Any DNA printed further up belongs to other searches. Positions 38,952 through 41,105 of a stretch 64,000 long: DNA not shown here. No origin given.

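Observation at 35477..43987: Five-gene exopolysaccharide locus built around a hyaluronan-synthase-like GT2, a TviB-type dehydrogenase, four NodB-like modules and a GH18-like lipoprotein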

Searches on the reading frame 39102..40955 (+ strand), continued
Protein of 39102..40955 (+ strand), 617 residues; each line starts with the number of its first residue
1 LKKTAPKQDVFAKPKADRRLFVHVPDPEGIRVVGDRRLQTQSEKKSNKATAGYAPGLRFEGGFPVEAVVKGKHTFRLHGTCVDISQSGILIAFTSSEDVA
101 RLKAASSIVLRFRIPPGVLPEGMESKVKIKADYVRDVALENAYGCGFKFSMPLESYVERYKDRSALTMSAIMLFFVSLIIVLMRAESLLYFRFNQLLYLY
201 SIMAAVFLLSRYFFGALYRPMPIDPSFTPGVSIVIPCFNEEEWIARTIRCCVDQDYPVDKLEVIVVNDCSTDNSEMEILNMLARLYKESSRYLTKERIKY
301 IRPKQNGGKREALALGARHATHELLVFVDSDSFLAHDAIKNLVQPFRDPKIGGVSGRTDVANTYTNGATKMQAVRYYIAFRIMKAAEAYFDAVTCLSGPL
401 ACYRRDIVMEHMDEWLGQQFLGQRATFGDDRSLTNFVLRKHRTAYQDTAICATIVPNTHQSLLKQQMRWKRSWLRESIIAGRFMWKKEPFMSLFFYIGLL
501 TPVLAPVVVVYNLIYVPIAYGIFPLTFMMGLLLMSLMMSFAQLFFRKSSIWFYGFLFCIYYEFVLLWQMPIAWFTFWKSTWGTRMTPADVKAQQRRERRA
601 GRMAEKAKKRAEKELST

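Call 50: fold_search(model_id=the predicted structure, library=pdb)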
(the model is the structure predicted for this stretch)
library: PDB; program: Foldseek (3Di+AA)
matches with E <= 10: 929; with E <= 0.001: 241
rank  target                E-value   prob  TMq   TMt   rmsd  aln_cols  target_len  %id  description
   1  8smp_A                4.3e-15  1.00  0.42  0.48  10.6       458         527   24  Xenopus laevis hyaluronan synthase 1, UDP-bound, gating loop inserted state (released 2024-05-01)
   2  8smn_A                1.3e-14  1.00  0.42  0.48  10.5       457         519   22  Xenopus laevis hyaluronan synthase 1, nascent HA polymer bound state (released 2024-05-01)
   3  8smm_A                2.3e-14  1.00  0.41  0.48  10.4       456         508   24  Xenopus laevis hyaluronan synthase 1 (released 2024-05-01)
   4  7sp7_A                1.8e-12  1.00  0.39  0.47   9.8       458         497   22  Chlorella virus hyaluronan synthase inhibited by UDP (released 2022-04-06)
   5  6yv7_B                2.0e-12  1.00  0.34  0.55   9.4       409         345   19  Mannosyltransferase PcManGT from Pyrobaculum calidifontis (released 2020-07-22)
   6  7sp9_A                2.2e-12  1.00  0.40  0.47   8.4       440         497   22  Chlorella virus Hyaluronan Synthase in the GlcNAc-primed channel-closed state (released 2022-04-06)
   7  9yq5_A                2.9e-12  1.00  0.38  0.45  10.4       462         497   20  Chlorella virus hyaluronan synthase bound to an inserted UDP-GlcA (released 2025-12-10)
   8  7sp6_A                3.6e-12  1.00  0.39  0.46   8.5       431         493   23  Chlorella virus hyaluronan synthase (released 2022-04-06)
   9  9kqc_A                3.6e-12  1.00  0.34  0.41  15.7       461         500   20  Chlorella virus Hyaluronan Synthase bound to VNAR (released 2025-05-14)
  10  9yq4_A                4.3e-12  1.00  0.36  0.43  11.5       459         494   21  Chlorella virus hyaluronan synthase bound to a proofreading UDP-GlcA (released 2025-12-10)
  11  7sp8_A                7.8e-12  1.00  0.31  0.37  16.3       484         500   18  Chlorella virus Hyaluronan Synthase bound to UDP-GlcNAc (released 2022-04-06)
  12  8snc_A                9.7e-12  1.00  0.36  0.44  10.9       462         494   21  Chlorella virus Hyaluronan Synthase bound to GlcA extended GlcNAc primer (released 2024-05-01)
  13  8sne_A                3.0e-11  1.00  0.36  0.44   8.4       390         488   23  Chlorella virus Hyaluronan Synthase bound to GlcA extended GlcNAc primer and UDP (released 2024-05-01)
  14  6yv7_A                4.2e-11  1.00  0.34  0.55   9.4       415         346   18  Mannosyltransferase PcManGT from Pyrobaculum calidifontis (released 2020-07-22)
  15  9yq2_A                1.1e-10  1.00  0.37  0.45  10.3       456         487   19  Chlorella virus hyaluronan synthase bound to DDM (released 2025-12-10)
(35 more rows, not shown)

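Call 52: search_protein_families(library=pfam, proteins=[L059:2569-5901:+, L053:4026-7235:+, L028:30-3281:+, L031:15015-18650:+, L010:727-2880:+, L072:864-3035:+, L072:4164-5627:+, L072:14911-16680:+, L030:15675-17276:+, L019:5873-6910:+], max_evalue=0.001)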
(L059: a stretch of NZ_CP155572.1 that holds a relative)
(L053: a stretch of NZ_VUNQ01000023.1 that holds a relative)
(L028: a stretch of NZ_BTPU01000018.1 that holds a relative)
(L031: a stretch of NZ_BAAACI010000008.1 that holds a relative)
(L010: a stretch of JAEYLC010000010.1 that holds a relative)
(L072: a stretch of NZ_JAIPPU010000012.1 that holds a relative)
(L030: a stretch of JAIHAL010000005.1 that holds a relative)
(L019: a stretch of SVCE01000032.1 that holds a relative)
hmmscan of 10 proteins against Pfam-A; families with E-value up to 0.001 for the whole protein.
L059:2569-5901:+ (1110 aa): 11 families
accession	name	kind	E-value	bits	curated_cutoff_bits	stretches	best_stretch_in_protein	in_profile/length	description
PF07719.23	TPR_2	-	6.1e-20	70.1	27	0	321-353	2-34/34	Tetratricopeptide repeat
PF14559.12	TPR_19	-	3.1e-19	69.5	25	0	233-280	3-50/68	Tetratricopeptide repeat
PF13428.12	TPR_14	-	2.7e-17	62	23.5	1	467-505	4-42/44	Tetratricopeptide repeat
PF13174.12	TPR_6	-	4.4e-15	55.6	26.3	0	321-352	1-32/33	Tetratricopeptide repeat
PF13432.12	TPR_16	-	1.8e-09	38.3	32.7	0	334-388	11-65/65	Tetratricopeptide repeat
PF13371.12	TPR_9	-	6e-08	33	35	1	340-390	15-65/73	Tetratricopeptide repeat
PF13431.12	TPR_17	-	1.8e-07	31.3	24.4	0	342-373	1-32/34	Tetratricopeptide repeat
PF12895.13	ANAPC3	-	6.8e-06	26.7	27.2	0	234-312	2-80/82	Anaphase-promoting complex, cyclosome, subunit 3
PF13176.12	TPR_7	-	9.2e-06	25.8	27.9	0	469-497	4-34/36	Tetratricopeptide repeat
PF13181.12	TPR_8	-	1.8e-05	25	25.7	0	468-496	5-33/34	Tetratricopeptide repeat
PF00515.34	TPR_1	-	2.7e-05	24.2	27.8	0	297-309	10-22/34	Tetratricopeptide repeat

L053:4026-7235:+ (1069 aa): 6 families
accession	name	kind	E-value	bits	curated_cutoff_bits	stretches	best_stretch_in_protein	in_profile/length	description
PF08455.15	SNF2_assoc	-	2.6e-99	333.2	27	1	225-600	3-373/373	Bacterial SNF2 helicase associated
PF00176.29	SNF2-rel_dom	-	9.6e-76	255.1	24.9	1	610-890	1-289/290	SNF2-related domain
PF00271.37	Helicase_C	-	2.7e-26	92.4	23.5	1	902-1013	2-110/110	Helicase conserved C-terminal domain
PF04851.21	ResIII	-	3.4e-10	40.5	22.5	1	606-763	3-163/164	Type III restriction enzyme, res subunit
PF04434.22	SWIM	-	1.3e-06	28.2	19.6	1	56-89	4-34/38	SWIM zinc finger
PF00270.35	DEAD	-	0.00045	20.4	26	0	633-763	22-161/167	DEAD/DEAH box helicase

L028:30-3281:+ (1083 aa): 2 families
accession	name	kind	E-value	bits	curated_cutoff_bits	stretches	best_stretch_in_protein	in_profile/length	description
PF00395.25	SLH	-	5.6e-29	100.3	20.8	3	962-1004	2-44/44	S-layer homology domain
PF18998.6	Flg_new_2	-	0.00014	22.2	23.6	1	824-895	1-71/73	Divergent InlB B-repeat domain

L031:15015-18650:+ (1211 aa): 35 families (the best 25 are shown)
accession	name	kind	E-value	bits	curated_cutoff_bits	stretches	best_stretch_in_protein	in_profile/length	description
PF00004.35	AAA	-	1.2e-56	191.1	21.2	3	723-853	1-130/131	ATPase family associated with various cellular activities (AAA)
PF17866.7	AAA_lid_6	-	1.1e-40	137.9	24.3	3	1151-1208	3-60/60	AAA lid domain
PF07728.20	AAA_5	-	1.8e-17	64.1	22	1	454-524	1-75/139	AAA domain (dynein-related subfamily)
PF13401.12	AAA_22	-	7.9e-16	59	27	0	992-1100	6-123/130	AAA domain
PF20720.3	nSTAND3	-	2.5e-14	53.7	27.2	0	454-480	19-45/155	Novel STAND NTPase 3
PF05496.18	RuvB_N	-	4.2e-14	53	27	1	447-530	28-99/159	Holliday junction DNA helicase RuvB P-loop domain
PF01078.27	Mg_chelatase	-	4.6e-14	52.8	20.3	0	991-1018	22-49/207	Magnesium chelatase, subunit ChlI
PF13245.12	AAA_19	-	2.2e-12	47.8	25.1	0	717-777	8-59/134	AAA domain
PF24883.2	NPHP3_N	-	2.1e-10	41.5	24.8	0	454-478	24-48/164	Nephrocystin 3, N-terminal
PF13191.12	AAA_16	-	7.1e-10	40.1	32.6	0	455-490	27-63/167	AAA ATPase domain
PF06309.17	Torsin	-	1.2e-09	38.8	27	0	989-1020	51-82/127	Torsin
PF13604.12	AAA_30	-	2.7e-09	37.5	27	0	454-524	20-97/191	AAA domain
PF05673.19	DUF815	-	6.2e-09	35.8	23.8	0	839-912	178-246/249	Protein of unknown function (DUF815)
PF00910.28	RNA_helicase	-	2.9e-08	34.6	21.5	0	456-514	2-62/105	RNA helicase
PF00158.32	Sigma54_activat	-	3.2e-08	33.9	20.2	0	989-1067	20-106/168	Sigma-54 interaction domain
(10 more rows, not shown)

L010:727-2880:+ (717 aa): 4 families
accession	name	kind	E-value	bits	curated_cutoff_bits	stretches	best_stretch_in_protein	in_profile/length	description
PF00015.26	MCPsignal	-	4.2e-47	160.6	34.6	1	511-661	7-171/172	Methyl-accepting chemotaxis protein (MCP) signalling domain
PF18947.5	HAMP_2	-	5e-33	113.3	24.3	2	332-396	1-65/67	HAMP domain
PF00672.30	HAMP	-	3.6e-17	62.9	25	1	255-306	2-52/53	HAMP domain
PF12729.13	4HB_MCP_1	-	7.4e-16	58.7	27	1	6-159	1-155/181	Four helix bundle sensory module for signal transduction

L072:864-3035:+ (723 aa): 6 families
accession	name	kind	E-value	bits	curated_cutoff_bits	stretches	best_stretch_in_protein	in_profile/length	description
PF13328.12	HD_4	-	1.2e-52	178.3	27.2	1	32-181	1-155/156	HD domain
PF04607.23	RelA_SpoT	-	1e-46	158.3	27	1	241-350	1-111/113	Region found in RelA / SpoT proteins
PF02824.27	TGS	-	3.2e-21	75.6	22.2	1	395-454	1-60/60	TGS domain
PF19296.4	RelA_AH_RIS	-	2.3e-12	47.8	23.8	1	473-625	8-174/185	RelA/SpoT, AH and RIS domains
PF13291.12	ACT_4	-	1e-11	45.8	27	1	645-722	2-80/80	ACT domain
PF01966.28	HD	-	2.3e-11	44.4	22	1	52-150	2-116/116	HD domain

L072:4164-5627:+ (487 aa): 2 families
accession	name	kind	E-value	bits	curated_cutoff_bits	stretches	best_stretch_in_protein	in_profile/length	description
PF04055.27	Radical_SAM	-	5.6e-14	53.1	29.5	1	169-341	4-164/166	Radical SAM superfamily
PF20776.3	SLS1_N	-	3.2e-07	31.3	24.4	1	218-307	13-69/97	SLS1 protein N-terminal domain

L072:14911-16680:+ (589 aa): 4 families
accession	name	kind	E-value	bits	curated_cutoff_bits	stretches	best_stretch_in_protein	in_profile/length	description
PF00152.25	tRNA-synt_2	-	4.6e-128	427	25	1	123-561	1-308/308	tRNA synthetases class II (D, K and N)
PF02938.19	GAD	-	1.2e-28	99.6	23.4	1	314-408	1-95/95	GAD domain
PF01336.31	tRNA_anti-codon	-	1.2e-18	67.2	27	1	22-106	1-75/75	OB-fold nucleic acid binding domain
PF01409.25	tRNA-synt_2d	-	0.0009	19.2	19.8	0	214-272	104-160/246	tRNA synthetases class II core domain (F)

L030:15675-17276:+ (533 aa): 1 family
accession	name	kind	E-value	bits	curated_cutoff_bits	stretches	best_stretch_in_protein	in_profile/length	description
PF07728.20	AAA_5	-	3.7e-09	37.2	22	1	323-408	69-139/139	AAA domain (dynein-related subfamily)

L019:5873-6910:+ (345 aa): 1 family
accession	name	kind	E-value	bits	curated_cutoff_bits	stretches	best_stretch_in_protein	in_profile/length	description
PF04245.18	NA37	-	8e-83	278.9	24.6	1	13-343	1-324/325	37-kD nucleoid-associated bacterial protein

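Call 54: search_solved_structures(query=L059:4576-5898:+, max_evalue=1, show_alignments=0)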
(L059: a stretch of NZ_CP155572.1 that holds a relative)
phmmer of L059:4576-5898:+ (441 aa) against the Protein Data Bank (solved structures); distinct sequences matched with E-value up to 1: 2.
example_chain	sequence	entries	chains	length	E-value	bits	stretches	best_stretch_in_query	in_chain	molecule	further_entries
5cwf_A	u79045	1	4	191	0.059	15.7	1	9-109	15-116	Designed helical repeat protein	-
3ot5_A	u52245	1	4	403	0.6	12.4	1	79-146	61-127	UDP-N-acetylglucosamine 2-epimerase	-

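Call 82: search_dna_similar(query=window:39102-40955:+, collection=plasmids, mode=protein, max_evalue=1e-30, max_rows=10)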
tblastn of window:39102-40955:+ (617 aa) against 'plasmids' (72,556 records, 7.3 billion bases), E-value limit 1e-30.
Records with a match: 330; places in all: 331; records where one place covers at least 80% of the query: 1.
Best place of each record, by identity: <60% 330.
By first word of the organism name: Rhizobium 120; Bacillus 97; Sinorhizobium 75; Bradyrhizobium 9; Mesorhizobium 8; Paraburkholderia 5; Lactococcus 4; Neorhizobium 4; Cupriavidus 2; Enterococcus 2; and 4 more.
By predicted mobility (MOB-suite, as given by PLSDB): conjugative 293; non-mobilizable 25; mobilizable 12.
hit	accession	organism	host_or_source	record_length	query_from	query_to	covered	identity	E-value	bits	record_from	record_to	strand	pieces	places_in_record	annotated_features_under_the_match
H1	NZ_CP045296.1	Paenibacillus cellulositrophicus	cell culture,Thai soil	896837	2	594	96%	54.7%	0e+0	630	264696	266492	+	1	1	glycosyltransferase family 2 protein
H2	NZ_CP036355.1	Bacillus sp. SYJ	Pelodiscus sinensis,tissue sample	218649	147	487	55%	34.9%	8e-53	203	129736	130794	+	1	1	hasA: hyaluronan synthase HasA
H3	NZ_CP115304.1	Bacillus tropicus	Tryonyx sinensis (Chinese soft-shell ...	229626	147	487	55%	34.9%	8e-53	203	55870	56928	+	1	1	hasA: hyaluronan synthase HasA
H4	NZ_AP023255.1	Mesorhizobium sp. 131-3-5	Lotus japonicus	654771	200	591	64%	29.5%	1e-36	154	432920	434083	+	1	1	nodC: chitooligosaccharide synthase NodC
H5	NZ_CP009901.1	Bacillus anthracis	Microbial isolate,soil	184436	154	487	54%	34.6%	3e-52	201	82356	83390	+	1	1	hasA: hyaluronan synthase HasA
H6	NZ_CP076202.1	Bacillus anthracis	-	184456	154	487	54%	34.6%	3e-52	201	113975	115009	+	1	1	hasA: hyaluronan synthase HasA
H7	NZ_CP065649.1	Bacillus cereus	-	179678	154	487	54%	34.3%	2e-52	202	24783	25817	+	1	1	hasA: hyaluronan synthase HasA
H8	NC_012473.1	Bacillus cereus 03BB102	-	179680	154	487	54%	34.3%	2e-52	202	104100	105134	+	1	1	hasA: hyaluronan synthase HasA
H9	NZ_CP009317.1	Bacillus cereus 03BB102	Human blood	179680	154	487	54%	34.3%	2e-52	202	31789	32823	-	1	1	hasA: hyaluronan synthase HasA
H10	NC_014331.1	Bacillus cereus biovar anthracis str. CI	-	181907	154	487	54%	34.3%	2e-52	202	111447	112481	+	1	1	hasA: hyaluronan synthase HasA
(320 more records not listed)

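Call 83: get_annotated_region(hit=H1, flank=8000)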
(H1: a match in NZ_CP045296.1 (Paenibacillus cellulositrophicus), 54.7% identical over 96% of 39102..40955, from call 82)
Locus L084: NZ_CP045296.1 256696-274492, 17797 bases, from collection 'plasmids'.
description: Paenibacillus cellulositrophicus strain KACC 16577 plasmid unnamed1, complete sequence
organism: Paenibacillus cellulositrophicus (NCBI taxid 562959)
taxonomy: Bacteria; Bacillota; Bacilli; Bacillales; Paenibacillaceae; Paenibacillus; Paenibacillus cellulositrophicus
host: -; source: cell culture,Thai soil; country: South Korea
typing (MOB-suite, as given by PLSDB): non-mobilizable
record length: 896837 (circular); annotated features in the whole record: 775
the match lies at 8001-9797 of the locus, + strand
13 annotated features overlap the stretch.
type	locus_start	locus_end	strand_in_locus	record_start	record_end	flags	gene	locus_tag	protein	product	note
CDS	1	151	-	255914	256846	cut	-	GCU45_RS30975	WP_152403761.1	EamA family transporter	-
CDS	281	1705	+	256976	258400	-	-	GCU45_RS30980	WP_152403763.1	PLP-dependent aminotransferase family protein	-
CDS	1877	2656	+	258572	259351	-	-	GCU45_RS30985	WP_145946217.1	alpha/beta hydrolase family protein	-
CDS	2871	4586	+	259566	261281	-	-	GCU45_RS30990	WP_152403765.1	thiamine pyrophosphate-binding protein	-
CDS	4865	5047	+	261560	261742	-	-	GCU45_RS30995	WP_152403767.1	hypothetical protein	-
CDS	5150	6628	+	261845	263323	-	-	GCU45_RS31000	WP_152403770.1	polysaccharide deacetylase family protein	-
CDS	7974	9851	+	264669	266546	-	-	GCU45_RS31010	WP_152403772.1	glycosyltransferase family 2 protein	-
CDS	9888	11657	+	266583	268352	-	-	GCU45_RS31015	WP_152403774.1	polysaccharide deacetylase family protein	GO:0005975 - carbohydrate metabolic process [Evidence IEA]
CDS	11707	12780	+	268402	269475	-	-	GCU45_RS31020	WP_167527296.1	glycosyl hydrolase family 18 protein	GO:0005975 - carbohydrate metabolic process [Evidence IEA]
CDS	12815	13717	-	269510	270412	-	-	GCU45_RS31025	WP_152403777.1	AraC family transcriptional regulator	-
CDS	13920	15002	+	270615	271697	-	-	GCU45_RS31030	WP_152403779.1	glycoside hydrolase family 172 protein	-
CDS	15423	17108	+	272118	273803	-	-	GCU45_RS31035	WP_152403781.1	glutamine--tRNA ligase/YqeY domain fusion protein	GO:0006425 - glutaminyl-tRNA aminoacylation [Evidence IEA]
CDS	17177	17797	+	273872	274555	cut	-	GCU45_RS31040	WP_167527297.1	VOC family protein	-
